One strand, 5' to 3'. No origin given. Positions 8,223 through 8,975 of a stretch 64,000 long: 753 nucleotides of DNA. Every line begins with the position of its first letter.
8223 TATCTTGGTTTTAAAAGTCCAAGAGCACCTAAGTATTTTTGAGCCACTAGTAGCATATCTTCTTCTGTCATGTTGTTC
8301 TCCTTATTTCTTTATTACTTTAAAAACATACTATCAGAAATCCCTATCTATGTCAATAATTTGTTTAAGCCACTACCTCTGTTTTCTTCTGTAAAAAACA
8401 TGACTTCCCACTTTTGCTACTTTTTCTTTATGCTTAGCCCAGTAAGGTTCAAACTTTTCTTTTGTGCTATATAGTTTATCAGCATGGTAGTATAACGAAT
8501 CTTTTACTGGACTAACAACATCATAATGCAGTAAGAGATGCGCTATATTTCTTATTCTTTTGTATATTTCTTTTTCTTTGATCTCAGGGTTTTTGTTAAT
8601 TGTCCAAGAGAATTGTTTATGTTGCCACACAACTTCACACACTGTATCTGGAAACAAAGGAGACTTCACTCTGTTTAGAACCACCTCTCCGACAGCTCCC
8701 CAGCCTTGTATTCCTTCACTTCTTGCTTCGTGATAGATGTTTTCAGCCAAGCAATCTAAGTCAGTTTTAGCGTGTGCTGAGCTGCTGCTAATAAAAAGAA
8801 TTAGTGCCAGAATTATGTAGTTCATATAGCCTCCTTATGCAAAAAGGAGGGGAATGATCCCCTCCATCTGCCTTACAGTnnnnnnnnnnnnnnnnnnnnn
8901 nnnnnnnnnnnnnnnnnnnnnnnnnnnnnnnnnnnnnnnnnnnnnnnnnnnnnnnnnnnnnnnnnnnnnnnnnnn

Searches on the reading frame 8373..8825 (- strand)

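Call 31: search_protein_families(library=pfam, proteins=[window:8373-8825:-], max_evalue=0.01)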
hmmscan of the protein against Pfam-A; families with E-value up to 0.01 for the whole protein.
window:8373-8825:- (150 aa): 1 family
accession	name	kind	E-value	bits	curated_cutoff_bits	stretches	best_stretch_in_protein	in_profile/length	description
PF07486.17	Hydrolase_2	-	4e-23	82.4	27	1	37-145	2-100/100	Cell Wall Hydrolase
